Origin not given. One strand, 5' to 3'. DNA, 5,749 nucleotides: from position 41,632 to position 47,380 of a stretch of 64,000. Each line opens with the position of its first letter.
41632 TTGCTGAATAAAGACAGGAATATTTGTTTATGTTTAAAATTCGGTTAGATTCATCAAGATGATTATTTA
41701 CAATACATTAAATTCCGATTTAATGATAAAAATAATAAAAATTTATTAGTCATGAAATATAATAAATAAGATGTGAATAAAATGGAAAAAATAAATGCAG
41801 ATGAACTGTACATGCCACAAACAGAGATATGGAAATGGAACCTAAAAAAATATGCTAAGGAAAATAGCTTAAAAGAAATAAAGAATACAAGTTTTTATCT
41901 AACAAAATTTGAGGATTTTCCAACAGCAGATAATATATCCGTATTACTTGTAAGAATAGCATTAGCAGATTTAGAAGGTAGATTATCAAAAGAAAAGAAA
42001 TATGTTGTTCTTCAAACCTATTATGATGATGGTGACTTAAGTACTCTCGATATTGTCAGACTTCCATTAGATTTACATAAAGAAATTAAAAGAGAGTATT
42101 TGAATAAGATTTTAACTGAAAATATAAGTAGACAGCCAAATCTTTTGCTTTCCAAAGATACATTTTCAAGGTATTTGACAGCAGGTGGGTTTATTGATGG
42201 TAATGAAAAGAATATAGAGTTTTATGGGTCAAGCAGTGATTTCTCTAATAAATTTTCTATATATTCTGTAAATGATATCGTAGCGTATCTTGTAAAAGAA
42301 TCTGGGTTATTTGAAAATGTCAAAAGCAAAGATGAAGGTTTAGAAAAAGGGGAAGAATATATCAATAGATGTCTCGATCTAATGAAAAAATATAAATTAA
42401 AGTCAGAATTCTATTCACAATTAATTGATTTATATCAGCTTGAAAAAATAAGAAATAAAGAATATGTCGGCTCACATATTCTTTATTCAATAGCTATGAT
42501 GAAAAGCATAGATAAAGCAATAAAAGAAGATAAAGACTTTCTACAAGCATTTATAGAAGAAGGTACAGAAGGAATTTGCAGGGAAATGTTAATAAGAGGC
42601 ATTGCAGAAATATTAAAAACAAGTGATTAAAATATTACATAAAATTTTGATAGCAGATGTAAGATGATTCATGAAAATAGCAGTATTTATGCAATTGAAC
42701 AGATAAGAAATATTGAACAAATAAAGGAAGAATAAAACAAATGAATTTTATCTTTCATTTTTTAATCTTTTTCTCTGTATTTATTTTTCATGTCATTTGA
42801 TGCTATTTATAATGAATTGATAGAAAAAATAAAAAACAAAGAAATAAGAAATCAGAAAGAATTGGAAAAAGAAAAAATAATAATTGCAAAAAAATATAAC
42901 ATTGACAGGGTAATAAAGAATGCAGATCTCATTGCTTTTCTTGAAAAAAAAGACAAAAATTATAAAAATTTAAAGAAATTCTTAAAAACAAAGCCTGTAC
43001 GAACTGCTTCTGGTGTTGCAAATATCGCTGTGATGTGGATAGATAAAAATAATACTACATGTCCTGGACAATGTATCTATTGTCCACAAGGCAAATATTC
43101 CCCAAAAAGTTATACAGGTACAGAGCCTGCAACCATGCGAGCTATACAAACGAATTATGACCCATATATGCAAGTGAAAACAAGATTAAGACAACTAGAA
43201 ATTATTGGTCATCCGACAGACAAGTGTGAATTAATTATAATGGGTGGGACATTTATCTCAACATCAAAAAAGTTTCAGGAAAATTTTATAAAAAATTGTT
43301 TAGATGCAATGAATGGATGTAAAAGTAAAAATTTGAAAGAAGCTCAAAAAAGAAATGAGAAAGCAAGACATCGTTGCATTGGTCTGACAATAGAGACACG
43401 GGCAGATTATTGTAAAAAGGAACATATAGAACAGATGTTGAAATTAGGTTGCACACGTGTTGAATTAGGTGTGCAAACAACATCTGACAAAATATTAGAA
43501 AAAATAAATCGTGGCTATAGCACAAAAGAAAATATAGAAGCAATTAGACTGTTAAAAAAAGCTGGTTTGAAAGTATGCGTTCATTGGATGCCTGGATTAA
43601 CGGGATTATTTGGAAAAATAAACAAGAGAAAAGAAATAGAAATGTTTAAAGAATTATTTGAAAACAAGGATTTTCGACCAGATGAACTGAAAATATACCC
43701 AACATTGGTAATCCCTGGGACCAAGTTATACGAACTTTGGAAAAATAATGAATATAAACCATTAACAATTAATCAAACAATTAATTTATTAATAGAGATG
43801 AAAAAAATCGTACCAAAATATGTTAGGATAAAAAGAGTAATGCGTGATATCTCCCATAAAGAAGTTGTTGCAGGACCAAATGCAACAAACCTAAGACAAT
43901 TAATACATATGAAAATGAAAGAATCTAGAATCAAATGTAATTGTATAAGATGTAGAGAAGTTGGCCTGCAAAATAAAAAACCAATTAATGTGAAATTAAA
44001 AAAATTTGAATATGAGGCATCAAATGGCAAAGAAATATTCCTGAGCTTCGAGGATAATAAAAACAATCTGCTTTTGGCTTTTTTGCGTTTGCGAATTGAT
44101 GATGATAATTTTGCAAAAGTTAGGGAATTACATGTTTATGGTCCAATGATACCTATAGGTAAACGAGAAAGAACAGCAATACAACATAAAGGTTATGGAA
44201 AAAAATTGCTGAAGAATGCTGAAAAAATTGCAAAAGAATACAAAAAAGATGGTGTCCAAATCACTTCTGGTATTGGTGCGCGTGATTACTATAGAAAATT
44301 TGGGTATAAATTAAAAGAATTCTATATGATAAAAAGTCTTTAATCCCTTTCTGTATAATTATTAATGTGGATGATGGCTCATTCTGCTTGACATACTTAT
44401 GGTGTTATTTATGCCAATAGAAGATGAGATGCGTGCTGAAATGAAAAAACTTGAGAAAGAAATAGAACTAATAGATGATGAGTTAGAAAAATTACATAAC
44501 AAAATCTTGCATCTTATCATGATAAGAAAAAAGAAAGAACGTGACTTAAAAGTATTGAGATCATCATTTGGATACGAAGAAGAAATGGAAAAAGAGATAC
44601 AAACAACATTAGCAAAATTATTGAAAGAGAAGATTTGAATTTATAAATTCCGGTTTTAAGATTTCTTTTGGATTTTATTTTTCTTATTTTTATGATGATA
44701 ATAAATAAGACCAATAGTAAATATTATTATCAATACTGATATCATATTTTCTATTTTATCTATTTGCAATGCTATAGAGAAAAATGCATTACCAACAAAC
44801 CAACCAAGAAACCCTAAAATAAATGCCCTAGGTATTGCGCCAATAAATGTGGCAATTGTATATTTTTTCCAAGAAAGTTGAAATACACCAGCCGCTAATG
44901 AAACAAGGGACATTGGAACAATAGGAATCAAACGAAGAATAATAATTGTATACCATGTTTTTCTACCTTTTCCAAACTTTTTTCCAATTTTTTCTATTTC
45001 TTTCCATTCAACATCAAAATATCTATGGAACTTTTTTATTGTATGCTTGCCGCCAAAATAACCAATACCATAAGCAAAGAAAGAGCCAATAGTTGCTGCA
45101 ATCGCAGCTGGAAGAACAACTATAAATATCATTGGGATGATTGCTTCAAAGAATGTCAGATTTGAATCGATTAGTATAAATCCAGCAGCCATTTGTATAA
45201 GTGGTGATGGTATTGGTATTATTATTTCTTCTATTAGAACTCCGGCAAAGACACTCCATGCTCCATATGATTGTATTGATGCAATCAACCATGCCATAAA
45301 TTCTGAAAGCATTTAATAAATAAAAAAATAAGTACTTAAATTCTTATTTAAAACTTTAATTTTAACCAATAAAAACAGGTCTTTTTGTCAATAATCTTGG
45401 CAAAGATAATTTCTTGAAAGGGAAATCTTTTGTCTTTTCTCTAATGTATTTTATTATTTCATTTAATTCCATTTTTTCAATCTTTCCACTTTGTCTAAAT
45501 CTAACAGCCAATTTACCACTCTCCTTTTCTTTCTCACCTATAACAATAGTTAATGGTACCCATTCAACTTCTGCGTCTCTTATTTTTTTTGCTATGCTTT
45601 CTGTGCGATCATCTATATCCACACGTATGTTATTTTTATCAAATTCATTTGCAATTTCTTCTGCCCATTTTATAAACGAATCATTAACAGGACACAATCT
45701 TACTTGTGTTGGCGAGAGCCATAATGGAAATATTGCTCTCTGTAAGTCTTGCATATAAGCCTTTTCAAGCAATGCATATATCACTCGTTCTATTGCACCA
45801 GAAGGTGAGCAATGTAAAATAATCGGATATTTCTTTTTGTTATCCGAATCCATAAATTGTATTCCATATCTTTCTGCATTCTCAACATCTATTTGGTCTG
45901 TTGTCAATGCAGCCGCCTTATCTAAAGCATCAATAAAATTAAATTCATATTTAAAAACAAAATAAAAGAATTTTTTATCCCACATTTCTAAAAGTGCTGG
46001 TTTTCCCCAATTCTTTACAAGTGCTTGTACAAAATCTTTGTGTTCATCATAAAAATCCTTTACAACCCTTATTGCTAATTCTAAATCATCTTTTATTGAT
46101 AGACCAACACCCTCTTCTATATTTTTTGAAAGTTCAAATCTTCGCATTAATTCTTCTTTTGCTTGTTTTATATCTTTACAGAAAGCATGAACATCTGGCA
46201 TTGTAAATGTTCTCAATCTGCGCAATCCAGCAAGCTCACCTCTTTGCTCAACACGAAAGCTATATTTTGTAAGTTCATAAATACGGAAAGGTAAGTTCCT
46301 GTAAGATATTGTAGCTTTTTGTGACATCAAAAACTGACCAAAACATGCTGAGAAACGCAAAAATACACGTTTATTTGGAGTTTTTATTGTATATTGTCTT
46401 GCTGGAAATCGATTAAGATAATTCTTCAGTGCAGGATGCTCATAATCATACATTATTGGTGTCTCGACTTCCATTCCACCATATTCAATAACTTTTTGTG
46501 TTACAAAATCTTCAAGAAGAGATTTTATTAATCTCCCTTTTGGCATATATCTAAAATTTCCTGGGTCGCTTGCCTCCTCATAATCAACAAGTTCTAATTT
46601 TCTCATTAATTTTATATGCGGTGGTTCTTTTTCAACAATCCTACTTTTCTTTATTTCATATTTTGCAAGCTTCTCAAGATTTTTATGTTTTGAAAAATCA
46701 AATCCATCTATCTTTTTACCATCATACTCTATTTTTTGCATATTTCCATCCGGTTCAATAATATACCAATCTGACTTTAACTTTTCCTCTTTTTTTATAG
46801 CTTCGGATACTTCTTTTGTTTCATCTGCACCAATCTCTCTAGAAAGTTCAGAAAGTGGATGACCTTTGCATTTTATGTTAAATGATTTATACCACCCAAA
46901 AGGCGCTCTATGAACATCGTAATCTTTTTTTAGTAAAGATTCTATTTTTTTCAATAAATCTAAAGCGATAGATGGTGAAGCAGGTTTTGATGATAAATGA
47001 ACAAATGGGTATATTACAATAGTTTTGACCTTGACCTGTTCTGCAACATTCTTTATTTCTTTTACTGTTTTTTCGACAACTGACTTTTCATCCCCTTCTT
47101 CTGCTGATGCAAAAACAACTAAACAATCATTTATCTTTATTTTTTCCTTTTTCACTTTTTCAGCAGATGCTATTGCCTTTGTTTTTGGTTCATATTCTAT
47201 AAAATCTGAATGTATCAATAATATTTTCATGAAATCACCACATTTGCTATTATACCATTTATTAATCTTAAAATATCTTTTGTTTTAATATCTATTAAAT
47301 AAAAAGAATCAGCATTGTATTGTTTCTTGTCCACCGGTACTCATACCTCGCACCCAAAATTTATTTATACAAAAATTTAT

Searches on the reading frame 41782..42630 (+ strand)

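Call 6: search_protein_families(library=pfam, proteins=[window:41782-42630:+], max_evalue=0.1)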
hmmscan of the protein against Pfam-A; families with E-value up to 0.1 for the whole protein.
window:41782-42630:+ (282 aa): 2 families
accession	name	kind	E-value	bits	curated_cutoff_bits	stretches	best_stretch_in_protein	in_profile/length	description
PF03874.21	RNA_pol_Rpb4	-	0.014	16.1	25.6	0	20-74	26-76/116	RNA polymerase Rpb4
PF04754.18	Transposase_31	-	0.021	14.9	21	0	193-255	125-183/203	Putative transposase, YhgA-like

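Call 40: search_protein_families(library=phrogs, proteins=[window:41782-42630:+], max_evalue=0.01)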
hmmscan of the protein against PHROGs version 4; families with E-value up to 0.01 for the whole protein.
window:41782-42630:+ (282 aa): 0 families

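Call 41: search_protein_families(library=padloc, proteins=[window:41782-42630:+], max_evalue=0.01)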
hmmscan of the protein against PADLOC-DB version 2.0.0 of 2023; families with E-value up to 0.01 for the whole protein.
window:41782-42630:+ (282 aa): 0 families

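Call 42: search_protein_families(library=ncbifam, proteins=[window:41782-42630:+], max_evalue=0.01)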
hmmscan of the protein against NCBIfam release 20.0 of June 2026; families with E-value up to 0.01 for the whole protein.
window:41782-42630:+ (282 aa): 0 families

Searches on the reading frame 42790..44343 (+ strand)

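Call 56: search_protein_families(library=pfam, proteins=[window:42790-44343:+], max_evalue=0.001)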
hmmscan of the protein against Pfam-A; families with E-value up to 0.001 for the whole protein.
window:42790-44343:+ (517 aa): 6 families
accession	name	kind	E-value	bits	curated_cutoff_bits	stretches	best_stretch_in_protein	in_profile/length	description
PF16199.10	Radical_SAM_C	-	2.1e-23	82.6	31.9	1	297-378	1-85/85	Radical_SAM C-terminal domain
PF04055.27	Radical_SAM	-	4.2e-21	76.3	29.5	1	90-272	6-153/166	Radical SAM superfamily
PF23613.1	ELP3_N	-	2.2e-10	40.7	27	1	6-73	4-70/70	ELP3 N-terminal domain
PF00583.31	Acetyltransf_1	-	1.1e-06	29.4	20.7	1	411-506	30-116/116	Acetyltransferase (GNAT) family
PF13508.13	Acetyltransf_7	-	0.00015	22.5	27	1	463-507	39-83/84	Acetyltransferase (GNAT) domain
PF13673.13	Acetyltransf_10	-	0.00049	20.5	23.6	0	463-507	62-108/128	Acetyltransferase (GNAT) domain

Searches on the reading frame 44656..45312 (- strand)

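Call 56: search_protein_families(library=pfam, proteins=[window:44656-45312:-], max_evalue=0.001)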
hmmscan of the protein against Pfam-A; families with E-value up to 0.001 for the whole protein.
window:44656-45312:- (218 aa): 1 family
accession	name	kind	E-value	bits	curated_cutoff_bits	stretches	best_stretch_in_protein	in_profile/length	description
PF09335.16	VTT_dom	-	6.5e-20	72.3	33.9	1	34-171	1-122/123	VTT domain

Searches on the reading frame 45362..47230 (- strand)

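Call 56: search_protein_families(library=pfam, proteins=[window:45362-47230:-], max_evalue=0.001)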
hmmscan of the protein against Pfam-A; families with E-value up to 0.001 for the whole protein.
window:45362-47230:- (622 aa): 3 families
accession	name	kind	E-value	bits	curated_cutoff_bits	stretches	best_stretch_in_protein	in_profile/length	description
PF08915.16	tRNA-Thr_ED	-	2.1e-50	170.8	30.2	1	1-133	1-137/137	Archaea-specific editing domain of threonyl-tRNA synthetase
PF03129.25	HGTP_anticodon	-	2.3e-23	82.6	21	1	509-599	1-94/94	Anticodon binding domain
PF00587.30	tRNA-synt_2b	-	8.5e-19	68.7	29.3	1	280-490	1-178/179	tRNA synthetase class II core domain (G, H, P, S and T)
